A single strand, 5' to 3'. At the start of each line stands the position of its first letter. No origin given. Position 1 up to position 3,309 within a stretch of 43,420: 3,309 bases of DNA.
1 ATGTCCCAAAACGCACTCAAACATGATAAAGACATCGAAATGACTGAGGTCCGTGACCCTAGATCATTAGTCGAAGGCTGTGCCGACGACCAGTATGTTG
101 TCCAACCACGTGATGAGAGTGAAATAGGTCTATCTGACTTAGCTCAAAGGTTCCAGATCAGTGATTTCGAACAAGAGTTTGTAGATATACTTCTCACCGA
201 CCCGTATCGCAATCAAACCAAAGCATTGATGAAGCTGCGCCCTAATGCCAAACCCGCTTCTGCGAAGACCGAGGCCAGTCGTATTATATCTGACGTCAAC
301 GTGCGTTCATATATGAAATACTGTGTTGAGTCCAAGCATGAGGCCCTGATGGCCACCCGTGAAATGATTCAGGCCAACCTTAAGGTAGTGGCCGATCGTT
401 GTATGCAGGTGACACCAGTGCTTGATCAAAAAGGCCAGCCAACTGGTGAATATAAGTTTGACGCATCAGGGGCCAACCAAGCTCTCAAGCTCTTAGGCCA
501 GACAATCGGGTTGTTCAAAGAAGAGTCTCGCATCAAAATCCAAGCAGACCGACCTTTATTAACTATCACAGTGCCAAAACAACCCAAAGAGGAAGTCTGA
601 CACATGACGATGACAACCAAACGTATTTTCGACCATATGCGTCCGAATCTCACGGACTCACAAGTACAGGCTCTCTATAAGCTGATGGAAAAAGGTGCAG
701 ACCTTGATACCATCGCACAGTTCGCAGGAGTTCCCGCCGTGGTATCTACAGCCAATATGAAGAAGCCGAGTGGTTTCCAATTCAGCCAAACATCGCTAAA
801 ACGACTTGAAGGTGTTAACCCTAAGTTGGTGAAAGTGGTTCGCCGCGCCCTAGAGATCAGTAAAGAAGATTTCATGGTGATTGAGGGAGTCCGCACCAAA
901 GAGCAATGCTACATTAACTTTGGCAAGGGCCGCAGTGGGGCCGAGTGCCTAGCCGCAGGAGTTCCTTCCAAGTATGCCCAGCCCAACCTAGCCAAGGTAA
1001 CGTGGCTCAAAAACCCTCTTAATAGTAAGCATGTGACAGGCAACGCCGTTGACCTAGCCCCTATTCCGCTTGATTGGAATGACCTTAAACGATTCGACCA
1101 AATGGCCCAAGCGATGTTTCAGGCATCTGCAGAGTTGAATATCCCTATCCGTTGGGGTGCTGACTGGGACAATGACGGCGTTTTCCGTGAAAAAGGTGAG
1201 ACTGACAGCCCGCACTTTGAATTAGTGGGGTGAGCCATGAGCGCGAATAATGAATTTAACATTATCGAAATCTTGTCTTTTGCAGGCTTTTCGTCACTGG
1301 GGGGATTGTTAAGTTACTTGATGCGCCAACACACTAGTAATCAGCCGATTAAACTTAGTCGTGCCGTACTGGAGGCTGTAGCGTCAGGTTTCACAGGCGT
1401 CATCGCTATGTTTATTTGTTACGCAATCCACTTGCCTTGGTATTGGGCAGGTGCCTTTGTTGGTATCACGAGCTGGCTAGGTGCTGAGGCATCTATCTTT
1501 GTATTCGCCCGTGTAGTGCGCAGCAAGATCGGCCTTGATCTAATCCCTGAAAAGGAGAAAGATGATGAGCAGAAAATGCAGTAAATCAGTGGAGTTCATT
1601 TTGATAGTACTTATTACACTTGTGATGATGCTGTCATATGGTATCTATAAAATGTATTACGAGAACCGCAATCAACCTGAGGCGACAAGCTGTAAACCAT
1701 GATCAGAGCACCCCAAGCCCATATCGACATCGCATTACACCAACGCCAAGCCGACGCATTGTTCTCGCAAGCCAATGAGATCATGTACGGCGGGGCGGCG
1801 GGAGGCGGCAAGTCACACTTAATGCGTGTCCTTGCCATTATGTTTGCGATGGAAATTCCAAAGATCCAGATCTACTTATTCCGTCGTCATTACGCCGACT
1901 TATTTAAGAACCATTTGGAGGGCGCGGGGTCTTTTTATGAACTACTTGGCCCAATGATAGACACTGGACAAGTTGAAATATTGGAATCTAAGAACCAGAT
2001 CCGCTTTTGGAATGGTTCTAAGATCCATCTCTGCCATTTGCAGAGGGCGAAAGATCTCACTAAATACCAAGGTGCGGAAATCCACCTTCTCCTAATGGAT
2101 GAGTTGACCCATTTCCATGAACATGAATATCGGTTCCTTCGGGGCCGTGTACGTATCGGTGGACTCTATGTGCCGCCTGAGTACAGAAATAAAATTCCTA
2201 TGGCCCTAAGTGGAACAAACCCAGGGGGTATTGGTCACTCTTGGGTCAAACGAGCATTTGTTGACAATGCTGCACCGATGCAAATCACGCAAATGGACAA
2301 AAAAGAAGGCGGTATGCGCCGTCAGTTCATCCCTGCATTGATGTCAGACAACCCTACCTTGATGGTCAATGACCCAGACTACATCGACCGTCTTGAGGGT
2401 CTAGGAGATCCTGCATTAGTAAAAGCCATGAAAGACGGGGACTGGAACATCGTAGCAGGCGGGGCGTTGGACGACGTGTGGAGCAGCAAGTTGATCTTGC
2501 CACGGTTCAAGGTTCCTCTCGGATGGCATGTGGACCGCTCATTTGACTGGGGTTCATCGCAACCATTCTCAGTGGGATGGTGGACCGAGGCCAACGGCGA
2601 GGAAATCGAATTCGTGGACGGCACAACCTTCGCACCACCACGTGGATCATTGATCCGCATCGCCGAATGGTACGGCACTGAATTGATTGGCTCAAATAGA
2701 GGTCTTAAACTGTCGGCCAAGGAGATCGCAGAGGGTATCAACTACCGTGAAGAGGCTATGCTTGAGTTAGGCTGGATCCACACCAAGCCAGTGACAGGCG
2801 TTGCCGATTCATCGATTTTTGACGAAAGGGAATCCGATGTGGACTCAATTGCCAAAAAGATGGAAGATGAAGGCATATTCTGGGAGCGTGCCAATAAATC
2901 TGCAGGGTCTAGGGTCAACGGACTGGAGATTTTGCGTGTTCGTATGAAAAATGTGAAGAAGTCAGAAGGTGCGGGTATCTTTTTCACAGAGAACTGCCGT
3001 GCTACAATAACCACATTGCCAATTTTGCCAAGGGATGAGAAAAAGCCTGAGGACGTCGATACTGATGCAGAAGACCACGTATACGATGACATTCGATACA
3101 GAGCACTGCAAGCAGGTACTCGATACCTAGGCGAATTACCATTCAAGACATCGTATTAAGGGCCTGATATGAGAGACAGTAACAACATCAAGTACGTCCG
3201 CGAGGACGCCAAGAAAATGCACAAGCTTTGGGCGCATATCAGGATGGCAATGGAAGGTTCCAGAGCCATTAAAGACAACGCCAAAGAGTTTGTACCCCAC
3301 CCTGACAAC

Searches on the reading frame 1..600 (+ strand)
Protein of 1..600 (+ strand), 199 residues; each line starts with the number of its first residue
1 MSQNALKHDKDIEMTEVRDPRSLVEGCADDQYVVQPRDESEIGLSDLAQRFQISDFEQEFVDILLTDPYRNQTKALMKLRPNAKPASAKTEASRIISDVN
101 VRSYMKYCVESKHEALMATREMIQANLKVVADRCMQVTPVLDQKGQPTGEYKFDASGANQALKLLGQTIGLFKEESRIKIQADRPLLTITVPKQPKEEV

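Call 29: search_protein_families(library=pfam, proteins=[window:1-600:+], max_evalue=0.01)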
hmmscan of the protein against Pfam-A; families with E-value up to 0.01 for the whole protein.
window:1-600:+ (199 aa): 1 family
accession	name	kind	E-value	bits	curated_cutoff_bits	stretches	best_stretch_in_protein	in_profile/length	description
PF03592.21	Terminase_2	-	6.2e-05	24.1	26.1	1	57-173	5-132/141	Terminase small subunit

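Call 30: search_protein_families(library=phrogs, proteins=[window:1-600:+], max_evalue=0.001)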
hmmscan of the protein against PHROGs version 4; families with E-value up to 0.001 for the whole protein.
window:1-600:+ (199 aa): 1 family
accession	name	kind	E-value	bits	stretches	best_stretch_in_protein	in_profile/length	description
phrog_51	-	head and packaging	2.6e-13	51.3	1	41-182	77-224/261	terminase small subunit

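Call 102: search_protein_families(library=ncbifam, proteins=[window:1-600:+], max_evalue=0.01)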
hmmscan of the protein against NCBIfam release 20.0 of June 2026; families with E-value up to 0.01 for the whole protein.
window:1-600:+ (199 aa): 0 families

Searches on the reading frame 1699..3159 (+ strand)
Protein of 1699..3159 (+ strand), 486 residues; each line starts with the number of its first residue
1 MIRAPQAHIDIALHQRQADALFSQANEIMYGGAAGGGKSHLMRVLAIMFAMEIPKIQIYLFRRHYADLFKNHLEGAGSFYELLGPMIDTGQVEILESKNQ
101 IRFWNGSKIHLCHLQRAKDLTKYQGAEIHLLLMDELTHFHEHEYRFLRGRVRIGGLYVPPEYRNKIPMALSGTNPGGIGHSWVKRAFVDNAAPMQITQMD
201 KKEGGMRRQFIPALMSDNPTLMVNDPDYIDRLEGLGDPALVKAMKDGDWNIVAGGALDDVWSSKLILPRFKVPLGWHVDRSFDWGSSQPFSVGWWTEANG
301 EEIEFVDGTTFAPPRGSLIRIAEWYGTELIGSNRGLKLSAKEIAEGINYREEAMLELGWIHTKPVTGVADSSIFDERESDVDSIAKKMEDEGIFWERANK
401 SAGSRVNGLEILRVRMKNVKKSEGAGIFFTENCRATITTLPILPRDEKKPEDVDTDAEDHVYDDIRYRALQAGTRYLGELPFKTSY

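Call 72: find_related_loci(query=A3, collection=viral_contigs, flank=10000)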
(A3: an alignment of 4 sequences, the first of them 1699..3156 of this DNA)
Query A3 (486 aa) in viral_contigs; peptide patterns used: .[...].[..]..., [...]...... (x = any residue, [..] = any of these).
229 stretches matched a pattern; 85 encode a relative of the query (tblastn E <= 1e-3); the best 80 are kept; 80 distinct loci.
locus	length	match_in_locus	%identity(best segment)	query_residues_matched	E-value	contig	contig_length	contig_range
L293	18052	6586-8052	60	2-475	0e+0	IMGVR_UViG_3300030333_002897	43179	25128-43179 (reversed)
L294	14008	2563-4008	61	9-475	0e+0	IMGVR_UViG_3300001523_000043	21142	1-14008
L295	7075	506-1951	61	9-475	0e+0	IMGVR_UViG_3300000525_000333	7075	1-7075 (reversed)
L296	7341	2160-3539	56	11-472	0e+0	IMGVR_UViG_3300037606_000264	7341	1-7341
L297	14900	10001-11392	58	9-471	2e-180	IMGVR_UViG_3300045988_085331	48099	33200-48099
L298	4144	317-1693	57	11-470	8e-180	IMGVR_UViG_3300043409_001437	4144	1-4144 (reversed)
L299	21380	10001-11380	55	7-470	3e-165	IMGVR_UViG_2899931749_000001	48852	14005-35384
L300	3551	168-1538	55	9-469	8e-170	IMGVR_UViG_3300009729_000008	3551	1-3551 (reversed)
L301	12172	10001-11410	54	9-483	3e-161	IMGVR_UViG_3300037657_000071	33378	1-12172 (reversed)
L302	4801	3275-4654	55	7-470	1e-162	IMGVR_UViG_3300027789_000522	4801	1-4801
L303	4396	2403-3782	55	7-470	1e-163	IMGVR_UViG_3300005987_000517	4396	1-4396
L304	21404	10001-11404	50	5-469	2e-149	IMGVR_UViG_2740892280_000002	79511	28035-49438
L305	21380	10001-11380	56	7-470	3e-161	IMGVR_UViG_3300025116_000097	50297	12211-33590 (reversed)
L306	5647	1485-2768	49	39-469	4e-131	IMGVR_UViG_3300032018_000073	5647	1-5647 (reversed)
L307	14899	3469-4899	47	9-471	2e-130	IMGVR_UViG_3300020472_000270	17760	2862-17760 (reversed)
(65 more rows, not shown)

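Call 88: search_protein_families(library=pfam, proteins=[window:1699-3159:+], max_evalue=0.01)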
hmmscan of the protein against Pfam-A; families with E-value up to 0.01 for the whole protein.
window:1699-3159:+ (486 aa): 2 families
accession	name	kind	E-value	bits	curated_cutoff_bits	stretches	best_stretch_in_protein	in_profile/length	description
PF03237.21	Terminase_6N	-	1.3e-08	35.2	22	1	29-143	1-112/215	Terminase large subunit, T4likevirus-type, N-terminal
PF04466.19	Terminase_3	-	1.2e-07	32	23.2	1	27-194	5-152/201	Phage terminase large subunit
